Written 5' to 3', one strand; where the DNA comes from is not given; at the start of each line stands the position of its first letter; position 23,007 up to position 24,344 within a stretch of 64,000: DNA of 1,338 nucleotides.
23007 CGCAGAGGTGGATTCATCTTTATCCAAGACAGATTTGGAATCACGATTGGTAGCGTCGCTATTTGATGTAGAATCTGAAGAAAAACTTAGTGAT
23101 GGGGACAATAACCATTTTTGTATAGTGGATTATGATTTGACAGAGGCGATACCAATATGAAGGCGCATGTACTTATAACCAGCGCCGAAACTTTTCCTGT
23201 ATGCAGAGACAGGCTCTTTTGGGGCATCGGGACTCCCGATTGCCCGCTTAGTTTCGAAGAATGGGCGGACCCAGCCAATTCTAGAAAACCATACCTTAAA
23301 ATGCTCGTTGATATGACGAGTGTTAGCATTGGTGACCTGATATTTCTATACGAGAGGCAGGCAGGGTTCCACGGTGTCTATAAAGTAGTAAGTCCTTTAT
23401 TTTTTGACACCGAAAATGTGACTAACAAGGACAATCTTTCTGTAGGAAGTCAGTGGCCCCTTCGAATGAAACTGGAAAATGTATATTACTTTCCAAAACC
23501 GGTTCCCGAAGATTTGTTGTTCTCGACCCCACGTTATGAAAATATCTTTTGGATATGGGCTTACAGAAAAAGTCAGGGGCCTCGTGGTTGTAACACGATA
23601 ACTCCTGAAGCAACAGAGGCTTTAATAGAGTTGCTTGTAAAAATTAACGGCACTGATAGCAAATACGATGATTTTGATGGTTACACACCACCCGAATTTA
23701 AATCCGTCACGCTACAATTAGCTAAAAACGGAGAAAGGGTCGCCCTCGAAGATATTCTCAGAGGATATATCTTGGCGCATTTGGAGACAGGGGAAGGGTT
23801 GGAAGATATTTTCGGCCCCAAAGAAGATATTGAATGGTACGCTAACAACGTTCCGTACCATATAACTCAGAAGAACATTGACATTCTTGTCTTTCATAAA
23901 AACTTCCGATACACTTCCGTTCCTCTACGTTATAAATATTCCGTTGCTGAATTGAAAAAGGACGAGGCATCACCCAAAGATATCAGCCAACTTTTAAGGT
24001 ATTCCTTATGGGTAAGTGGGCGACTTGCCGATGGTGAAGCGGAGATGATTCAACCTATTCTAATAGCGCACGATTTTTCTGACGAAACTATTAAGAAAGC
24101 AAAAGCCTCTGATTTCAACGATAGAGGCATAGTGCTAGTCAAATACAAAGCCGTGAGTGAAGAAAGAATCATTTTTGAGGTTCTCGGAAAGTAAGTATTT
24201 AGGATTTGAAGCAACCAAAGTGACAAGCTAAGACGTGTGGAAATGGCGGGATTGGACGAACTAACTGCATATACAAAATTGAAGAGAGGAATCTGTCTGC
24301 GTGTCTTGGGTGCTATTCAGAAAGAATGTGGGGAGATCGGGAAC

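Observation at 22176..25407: Six co-directional AT-rich genes centred on a PUA/EVE-like + PD-(D/E)xK fusion: candidate modification-sensing defence module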

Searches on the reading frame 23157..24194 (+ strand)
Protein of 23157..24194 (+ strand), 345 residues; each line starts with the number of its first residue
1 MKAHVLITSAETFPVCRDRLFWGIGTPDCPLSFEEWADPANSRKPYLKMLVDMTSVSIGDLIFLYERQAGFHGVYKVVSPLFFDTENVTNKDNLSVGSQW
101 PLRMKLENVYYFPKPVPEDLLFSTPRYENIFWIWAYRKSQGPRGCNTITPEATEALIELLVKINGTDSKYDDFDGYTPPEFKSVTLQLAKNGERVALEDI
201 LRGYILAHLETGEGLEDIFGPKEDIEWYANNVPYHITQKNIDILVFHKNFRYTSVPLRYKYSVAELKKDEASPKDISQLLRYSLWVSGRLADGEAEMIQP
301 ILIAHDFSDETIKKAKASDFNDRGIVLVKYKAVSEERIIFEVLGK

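Call 3: search_protein_families(library=pfam, proteins=[window:23157-24194:+], max_evalue=1)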
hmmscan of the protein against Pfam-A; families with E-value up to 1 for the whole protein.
window:23157-24194:+ (345 aa): 1 family
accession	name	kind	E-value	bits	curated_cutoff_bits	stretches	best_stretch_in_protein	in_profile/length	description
PF01878.24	EVE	-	0.0043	17.5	23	1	53-130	37-121/145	EVE domain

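Call 4: search_protein_families(library=padloc, proteins=[window:23157-24194:+], max_evalue=1)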
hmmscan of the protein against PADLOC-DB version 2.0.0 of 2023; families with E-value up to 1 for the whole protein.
window:23157-24194:+ (345 aa): 3 families
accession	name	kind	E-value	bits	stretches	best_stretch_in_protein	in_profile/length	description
PDLC04824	PDC-S02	-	0.0003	18.1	1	239-317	221-289/308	-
PDLC04916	PDC-S11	-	0.013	12.6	1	263-292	71-100/358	-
PDLC04799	PDC-S02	-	0.034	11.3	1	261-317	235-289/308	-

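Call 6: search_protein_families(library=ncbifam, proteins=[window:23157-24194:+], max_evalue=1)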
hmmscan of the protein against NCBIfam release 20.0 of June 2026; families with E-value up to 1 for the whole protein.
window:23157-24194:+ (345 aa): 2 families
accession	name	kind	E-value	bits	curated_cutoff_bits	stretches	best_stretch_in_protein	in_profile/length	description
NF002008.0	PRK00809.1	subfamily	1.2e-05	25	139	1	54-117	33-104/146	hypothetical protein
NF003270.0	PRK04247.1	equivalog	0.027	13.5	216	1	261-314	173-223/250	endonuclease NucS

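Call 7: search_protein_families(library=phrogs, proteins=[window:23157-24194:+], max_evalue=1)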
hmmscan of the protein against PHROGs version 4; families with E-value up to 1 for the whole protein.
window:23157-24194:+ (345 aa): 0 families

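Call 9: find_homologous_proteins(query=window:23157-24194:+)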
Query window:23157-24194:+ (345 aa): 295 proteins with E <= 0.001 among 2761 candidates; the best 120 are listed.
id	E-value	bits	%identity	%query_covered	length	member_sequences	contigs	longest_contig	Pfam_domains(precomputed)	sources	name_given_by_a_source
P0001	4.4e-226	768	96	100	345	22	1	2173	-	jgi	jgi:hypothetical protein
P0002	1.0e-199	681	84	99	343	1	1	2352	-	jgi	jgi:hypothetical protein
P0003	6.0e-183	626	78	97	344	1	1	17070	-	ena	-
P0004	1.3e-180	618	77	99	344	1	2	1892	-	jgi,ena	-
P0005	2.0e-179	614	76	100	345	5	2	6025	-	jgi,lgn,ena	-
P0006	1.2e-176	605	75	99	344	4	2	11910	-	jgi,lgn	-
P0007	1.2e-175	602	76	99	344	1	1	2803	-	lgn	-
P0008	2.2e-175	601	75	99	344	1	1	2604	-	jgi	-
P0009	2.7e-175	601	75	99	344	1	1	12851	-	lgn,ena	-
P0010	7.0e-174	596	75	99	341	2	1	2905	-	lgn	-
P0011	3.5e-173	594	75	96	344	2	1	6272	-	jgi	-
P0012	3.5e-173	594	72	100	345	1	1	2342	-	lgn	-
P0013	5.7e-172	590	74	97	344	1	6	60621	-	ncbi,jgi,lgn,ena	-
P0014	4.9e-171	587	72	99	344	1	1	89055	-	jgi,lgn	-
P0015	6.4e-171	586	73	99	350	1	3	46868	-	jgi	jgi:hypothetical protein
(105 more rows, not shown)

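Call 10: search_solved_structures(query=window:23157-24194:+, max_evalue=10, show_alignments=3)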
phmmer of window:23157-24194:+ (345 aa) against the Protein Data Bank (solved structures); distinct sequences matched with E-value up to 10: 23.
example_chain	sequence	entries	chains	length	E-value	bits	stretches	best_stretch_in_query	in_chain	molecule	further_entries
5mfd_A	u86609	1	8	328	1.5e-06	30.7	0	277-304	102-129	YIIIM''6AII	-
4pls_A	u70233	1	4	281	1.6e-05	27.3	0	277-304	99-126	Arm00010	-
4plq_A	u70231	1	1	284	1.7e-05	27.2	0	277-304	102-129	Arm00011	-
4plr_A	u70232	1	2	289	2e-05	27.1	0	277-304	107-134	Arm00008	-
4v3o_A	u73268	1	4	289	2.1e-05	26.9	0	277-304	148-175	YIII_M5_AII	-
4v3r_A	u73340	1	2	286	5.4e-05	25.6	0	277-304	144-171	YIII_M5_AII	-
6sa6_A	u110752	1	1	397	0.00044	22.6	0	277-304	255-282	DARPin-Armadillo fusion A5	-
4v3q_A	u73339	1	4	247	0.00063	22.1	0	277-304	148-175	YIII_M4_AII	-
2p5d_A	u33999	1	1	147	0.027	16.7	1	54-117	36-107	UPF0310 protein MJECL36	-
5mfm_A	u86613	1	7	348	0.23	13.7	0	277-304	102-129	YIIIM6AII_GS11_(KR)5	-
5mfl_A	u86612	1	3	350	0.24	13.6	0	277-304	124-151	(KR)5_GS10_YIIIM6AII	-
5mfm_C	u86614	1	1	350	0.24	13.6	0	277-304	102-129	Importin subunit alpha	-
5aei_A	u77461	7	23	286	0.27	13.5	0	277-304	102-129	DESIGNED ARMADILLO REPEAT PROTEIN YIIIM5AII | YIIIM5AII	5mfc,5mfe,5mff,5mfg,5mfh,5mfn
8oh7_A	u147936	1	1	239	0.61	12.3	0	277-304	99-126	Designed Armadillo repeat protein with four internal modules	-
7qnp_AAA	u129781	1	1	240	0.63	12.3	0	277-304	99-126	Designed Armadillo Repeat Protein N(A4)M4C(AII)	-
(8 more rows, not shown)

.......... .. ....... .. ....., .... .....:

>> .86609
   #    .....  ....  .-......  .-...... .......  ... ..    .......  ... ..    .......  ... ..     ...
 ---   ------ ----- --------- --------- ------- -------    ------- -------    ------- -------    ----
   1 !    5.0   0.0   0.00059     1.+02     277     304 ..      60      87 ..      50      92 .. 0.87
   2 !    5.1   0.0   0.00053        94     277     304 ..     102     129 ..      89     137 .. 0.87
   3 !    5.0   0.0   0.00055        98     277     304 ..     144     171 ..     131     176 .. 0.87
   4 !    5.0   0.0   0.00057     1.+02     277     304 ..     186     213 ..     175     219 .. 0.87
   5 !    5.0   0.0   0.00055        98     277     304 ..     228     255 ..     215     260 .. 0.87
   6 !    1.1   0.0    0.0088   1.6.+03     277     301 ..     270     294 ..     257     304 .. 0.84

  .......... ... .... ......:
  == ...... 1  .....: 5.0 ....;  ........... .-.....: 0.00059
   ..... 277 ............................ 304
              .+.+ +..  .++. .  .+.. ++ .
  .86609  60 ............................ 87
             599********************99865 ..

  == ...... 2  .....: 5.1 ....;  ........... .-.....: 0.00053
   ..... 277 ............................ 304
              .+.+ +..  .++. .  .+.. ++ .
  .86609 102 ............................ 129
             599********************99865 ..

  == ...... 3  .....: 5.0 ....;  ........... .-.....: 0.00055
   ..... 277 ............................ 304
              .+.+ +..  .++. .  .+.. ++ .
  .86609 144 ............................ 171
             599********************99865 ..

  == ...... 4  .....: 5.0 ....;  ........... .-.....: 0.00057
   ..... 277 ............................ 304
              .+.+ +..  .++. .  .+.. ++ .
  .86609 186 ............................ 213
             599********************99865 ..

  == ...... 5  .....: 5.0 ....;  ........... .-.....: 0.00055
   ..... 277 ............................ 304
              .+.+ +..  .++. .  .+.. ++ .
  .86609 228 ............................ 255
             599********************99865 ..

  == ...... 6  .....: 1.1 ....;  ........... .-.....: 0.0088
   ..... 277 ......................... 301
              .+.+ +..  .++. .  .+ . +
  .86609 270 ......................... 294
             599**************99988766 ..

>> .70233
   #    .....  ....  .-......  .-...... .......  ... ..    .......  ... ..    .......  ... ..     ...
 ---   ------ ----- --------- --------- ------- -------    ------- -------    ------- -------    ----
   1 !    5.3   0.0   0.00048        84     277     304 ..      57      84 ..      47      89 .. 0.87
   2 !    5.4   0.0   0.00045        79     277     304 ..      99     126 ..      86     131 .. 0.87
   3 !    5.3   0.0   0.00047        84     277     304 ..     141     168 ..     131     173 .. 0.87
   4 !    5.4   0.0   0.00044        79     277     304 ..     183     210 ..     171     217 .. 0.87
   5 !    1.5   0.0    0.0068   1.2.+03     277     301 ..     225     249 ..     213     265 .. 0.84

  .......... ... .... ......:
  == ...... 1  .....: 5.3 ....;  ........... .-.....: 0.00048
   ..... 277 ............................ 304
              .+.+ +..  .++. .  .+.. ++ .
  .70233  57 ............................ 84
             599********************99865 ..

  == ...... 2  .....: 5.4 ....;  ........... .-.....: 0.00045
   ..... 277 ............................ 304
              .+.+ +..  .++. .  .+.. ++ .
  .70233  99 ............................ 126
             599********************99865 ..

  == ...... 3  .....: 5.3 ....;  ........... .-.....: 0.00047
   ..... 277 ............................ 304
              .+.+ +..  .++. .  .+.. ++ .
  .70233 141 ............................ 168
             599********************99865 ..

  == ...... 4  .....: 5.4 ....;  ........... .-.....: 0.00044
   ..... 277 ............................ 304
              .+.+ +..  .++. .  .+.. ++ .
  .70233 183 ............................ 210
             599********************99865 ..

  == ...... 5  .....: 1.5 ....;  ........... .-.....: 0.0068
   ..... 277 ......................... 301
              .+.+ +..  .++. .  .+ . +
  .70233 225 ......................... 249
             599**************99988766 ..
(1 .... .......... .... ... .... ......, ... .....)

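Call 13: find_related_loci(query=A1, collection=genome_contigs, flank=8000)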
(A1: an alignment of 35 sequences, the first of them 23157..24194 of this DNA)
Query A1 (345 aa) in genome_contigs; peptide patterns used: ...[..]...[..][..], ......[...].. (x = any residue, [..] = any of these).
43 stretches matched a pattern; 32 encode a relative of the query (tblastn E <= 1e-3); 32 distinct loci.
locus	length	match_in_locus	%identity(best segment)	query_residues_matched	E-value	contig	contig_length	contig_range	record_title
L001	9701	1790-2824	88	1-345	0e+0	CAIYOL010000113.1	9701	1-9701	MAG: uncultured planctomycete isolate AlinenSedimentsCore2_bin-1585 genome assembly, contig: bin-1585:113/417, whole gen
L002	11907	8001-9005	74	1-336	2e-175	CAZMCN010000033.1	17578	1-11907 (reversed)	MAG TPA_asm: uncultured Pirellulales bacterium isolate binchicken_co334_339 genome assembly, contig: NODE_5556_length_17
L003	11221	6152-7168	55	1-341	2e-119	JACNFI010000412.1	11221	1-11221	MAG: Candidatus Cloacimonadota bacterium isolate NIOZ-UU1 NIOZ-UU_NODE_7293_length_11221_cov_7.97295, whole genome shotg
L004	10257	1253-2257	55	1-336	5e-118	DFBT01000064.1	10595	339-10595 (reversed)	MAG TPA_asm: candidate division WOR-3 bacterium UBA3073 UBA3073_contig_15375, whole genome shotgun sequence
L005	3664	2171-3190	54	1-342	6e-119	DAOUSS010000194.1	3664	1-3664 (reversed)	MAG TPA_asm: Candidatus Stahlbacteria bacterium isolate CSMAG_552 CSMAG_552_k127_1095484_length_3664_cov_12.0000, whole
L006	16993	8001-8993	53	1-332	5e-116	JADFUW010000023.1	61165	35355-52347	MAG: Chloroflexota bacterium isolate C2.bin.4 k83_2264242, whole genome shotgun sequence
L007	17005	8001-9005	52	1-336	6e-116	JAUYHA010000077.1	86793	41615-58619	MAG: Dehalococcoidales bacterium isolate C24_maxbin.057 C24_k141_473303, whole genome shotgun sequence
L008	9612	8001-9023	53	1-343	3e-115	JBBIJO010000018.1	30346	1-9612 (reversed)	MAG: Ignavibacteria bacterium isolate RSF170216_bin_164 NODE_1732_length_30346_cov_20.042818, whole genome shotgun seque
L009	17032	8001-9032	53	1-343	3e-114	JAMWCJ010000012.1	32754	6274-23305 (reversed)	MAG: Candidatus Omnitrophota bacterium isolate QZM4.bins.109.Tibet NODE_1433_length_32754_cov_6.603120, whole genome sho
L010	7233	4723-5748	51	1-344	9e-114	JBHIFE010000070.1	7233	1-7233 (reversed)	MAG: Dehalococcoidales bacterium isolate b1.sp3_bin.55 NODE_3150_length_7233_cov_4.926163, whole genome shotgun sequence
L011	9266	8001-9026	52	1-341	9e-114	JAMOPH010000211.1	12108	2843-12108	MAG: bacterium isolate 4559-240_metabat1_scaf2bin.028 4559-240_scaffold_2845_c1, whole genome shotgun sequence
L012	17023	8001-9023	51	1-343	1e-113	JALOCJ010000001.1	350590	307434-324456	MAG: Candidatus Cloacimonas sp. isolate SO_2017_LW4 bin 92 scaffold_84_c1_LW137-91_2017, whole genome shotgun sequence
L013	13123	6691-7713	52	1-343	2e-112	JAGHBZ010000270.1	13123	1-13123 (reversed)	MAG: Candidatus Sumerlaeota bacterium isolate AUK269 PB_MBMC_223_c_000000000317, whole genome shotgun sequence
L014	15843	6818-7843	51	1-344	6e-112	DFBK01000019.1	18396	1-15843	MAG TPA_asm: Anaerolineales bacterium UBA3082 UBA3082_contig_27521, whole genome shotgun sequence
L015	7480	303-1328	52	1-344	1e-111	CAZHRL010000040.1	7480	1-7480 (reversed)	MAG TPA_asm: uncultured Dehalococcoidales bacterium isolate binchicken_co376_281 genome assembly, contig: NODE_12729_len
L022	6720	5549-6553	50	1-336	2e-106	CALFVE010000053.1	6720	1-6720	MAG: uncultured bacterium isolate H1_Bin_Bin_26_1_1 genome assembly, contig: c_000000677895, whole genome shotgun sequen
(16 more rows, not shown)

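Call 18: predict_structure(alignment_id=A1)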
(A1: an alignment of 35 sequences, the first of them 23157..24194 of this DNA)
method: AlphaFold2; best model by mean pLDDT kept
length: 345 residues; sequences in the alignment: 35
mean_pLDDT: 83.7   pTM: 0.78
mean pLDDT of the five models: 83.7, 83.2, 82.0, 80.4, 69.1
residues with pLDDT >= 90: 102; 70-90: 211; 50-70: 30; < 50: 2
segments of 3 or more residues with pLDDT < 50: none
pLDDT, mean of each block of 10 residues (from residue 1): 85 88 82 85 80 85 89 92 90 87 91 87 75 60 71 89 86 81 75 81 87 87 82 57 84 71 93 93 85 85 96 89 90 88 83
secondary structure, 60 per line:
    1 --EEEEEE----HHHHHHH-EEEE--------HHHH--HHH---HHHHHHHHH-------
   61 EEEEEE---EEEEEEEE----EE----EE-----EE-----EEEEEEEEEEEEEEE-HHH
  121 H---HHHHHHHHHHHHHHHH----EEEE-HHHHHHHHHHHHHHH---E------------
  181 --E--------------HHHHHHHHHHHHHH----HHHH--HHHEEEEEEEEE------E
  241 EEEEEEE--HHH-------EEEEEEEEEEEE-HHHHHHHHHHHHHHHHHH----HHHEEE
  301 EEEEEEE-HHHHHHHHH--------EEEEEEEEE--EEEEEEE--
elements in order: E3-8 H13-19 E21-24 H33-36 H45-53 E61-66 E70-77 E102-116 H118-121 H125-140 E145-148 H150-164 H198-211 H216-219 E225-233 E240-247 E260-271 H273-290 E298-307 H309-317 E326-334 E337-343

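Call 21: fold_search(model_id=the predicted structure, library=pdb)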
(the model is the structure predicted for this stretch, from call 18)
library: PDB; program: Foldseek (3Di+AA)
matches with E <= 10: 634; with E <= 0.001: 27
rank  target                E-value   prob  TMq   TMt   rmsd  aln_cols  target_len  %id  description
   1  2hd9                  3.8e-08  1.00  0.32  0.70   5.2       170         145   15  Crystal structure of PH1033 from Pyrococcus horikoshii OT3 (released 2006-12-20)
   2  2p5d                  3.8e-08  1.00  0.29  0.65   6.1       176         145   18  Crystal structure of MJECL36 from Methanocaldococcus jannaschii DSM 2661 (released 2007-09-18)
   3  1wmm                  7.4e-08  1.00  0.32  0.71   5.2       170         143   15  Crystal structure of PH1033 from Pyrococcus horikoshii Ot3 (released 2005-08-23)
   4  2gbs_MODEL_1_A        1.2e-05  1.00  0.29  0.61   5.7       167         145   12  NMR structure of Rpa0253 from Rhodopseudomonas palustris. Northeast structural genomics consortium target RpR3 (released 2006-04-11)
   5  2ar1                  1.3e-05  1.00  0.32  0.65   6.7       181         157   12  Structure of Hypothetical protein from Leishmania major (released 2005-08-30)
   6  6yex_A                3.9e-05  1.00  0.30  0.33   5.8       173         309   12  VcaM4I restriction endonuclease in the absence of DNA (released 2020-12-16)
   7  5j3e_B                5.6e-05  1.00  0.24  0.46  13.2       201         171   12  Crystal Structure of Human THYN1 protein in complex with 5-methylcytosine containing DNA (released 2016-04-20)
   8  7z8w_A                6.0e-05  1.00  0.25  0.54   7.5       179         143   14  Crystal structure of YTHDF2 with compound YLI_DC1_018 (released 2022-03-30)
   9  4rdn_B                8.7e-05  1.00  0.25  0.51   7.5       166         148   13  Structure of YTH-YTHDF2 in complex with m6A (released 2014-12-24)
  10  7yx6_A                9.8e-05  1.00  0.26  0.53   7.6       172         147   13  Crystal structure of YTHDF2 with compound YLI_DF_027 (released 2022-02-23)
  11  7z4u_B                1.2e-04  1.00  0.26  0.53   6.6       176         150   14  Crystal structure of YTHDF2 with compound YLI_DF_028 (released 2022-03-16)
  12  9qem_A                1.2e-04  1.00  0.25  0.54   7.3       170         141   15  Crystal structure of YTHDF2 in complex with compound 3 (AI-DF2-11) (released 2025-07-09)
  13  7yxe_A                1.8e-04  1.00  0.25  0.52   7.6       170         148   13  Crystal structure of YTHDF2 with compound ZA_143 (released 2022-03-02)
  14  7ywb_A                1.8e-04  1.00  0.25  0.50   7.7       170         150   13  Crystal structure of YTHDF2 in complex with N6-Methyladenine (released 2022-03-16)
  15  1zce                  1.9e-04  1.00  0.26  0.55   9.6       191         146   12  X-Ray Crystal Structure of Protein Atu2648 from Agrobacterium tumefaciens. Northeast Structural Genomics Consortium Targ (released 2005-04-19)
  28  5gke_A                1.5e-03  1.00  0.26  0.36   6.8       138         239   14  Structure of EndoMS-dsDNA1 complex (released 2016-11-02)
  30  2vld_B                1.9e-03  1.00  0.23  0.34   3.7       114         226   18  crystal structure of a repair endonuclease from Pyrococcus abyssi (released 2009-05-19)
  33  2vld_A                3.0e-03  1.00  0.22  0.33   2.6        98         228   18  crystal structure of a repair endonuclease from Pyrococcus abyssi (released 2009-05-19)
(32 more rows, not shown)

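Call 23: find_related_loci(query=A1, collection=metagenome_contigs, flank=6000)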
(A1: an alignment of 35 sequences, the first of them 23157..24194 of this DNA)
Query A1 (345 aa) in metagenome_contigs; peptide patterns used: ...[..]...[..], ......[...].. (x = any residue, [..] = any of these).
240 stretches matched a pattern; 174 encode a relative of the query (tblastn E <= 1e-3); the best 80 are kept; 80 distinct loci.
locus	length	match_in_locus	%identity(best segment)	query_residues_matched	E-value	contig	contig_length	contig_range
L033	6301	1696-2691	90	1-332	0e+0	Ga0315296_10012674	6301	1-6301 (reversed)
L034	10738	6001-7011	88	1-339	0e+0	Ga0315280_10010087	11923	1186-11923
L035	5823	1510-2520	88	1-339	0e+0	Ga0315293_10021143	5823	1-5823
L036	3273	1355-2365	88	1-339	0e+0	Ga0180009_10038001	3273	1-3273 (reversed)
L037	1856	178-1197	77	1-341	0e+0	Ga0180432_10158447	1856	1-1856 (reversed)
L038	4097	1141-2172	76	1-344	0e+0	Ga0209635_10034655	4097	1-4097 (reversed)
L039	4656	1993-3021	72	1-343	0e+0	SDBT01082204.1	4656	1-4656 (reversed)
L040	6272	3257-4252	75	1-332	3e-178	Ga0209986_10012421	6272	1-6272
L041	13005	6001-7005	74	1-336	3e-175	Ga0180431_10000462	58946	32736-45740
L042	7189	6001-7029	71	1-343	7e-175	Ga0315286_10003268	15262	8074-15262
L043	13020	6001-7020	72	1-341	3e-174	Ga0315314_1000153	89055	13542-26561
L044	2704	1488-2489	73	1-335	0e+0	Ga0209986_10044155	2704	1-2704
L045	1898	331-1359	71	1-343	0e+0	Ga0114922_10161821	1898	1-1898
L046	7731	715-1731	71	1-341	4e-172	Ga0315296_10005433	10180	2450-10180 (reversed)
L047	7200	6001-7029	70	1-344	6e-168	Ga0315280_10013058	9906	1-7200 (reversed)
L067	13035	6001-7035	76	1-345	0e+0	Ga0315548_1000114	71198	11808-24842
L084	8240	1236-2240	52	1-332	4e-114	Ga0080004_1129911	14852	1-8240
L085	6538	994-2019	53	1-343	4e-114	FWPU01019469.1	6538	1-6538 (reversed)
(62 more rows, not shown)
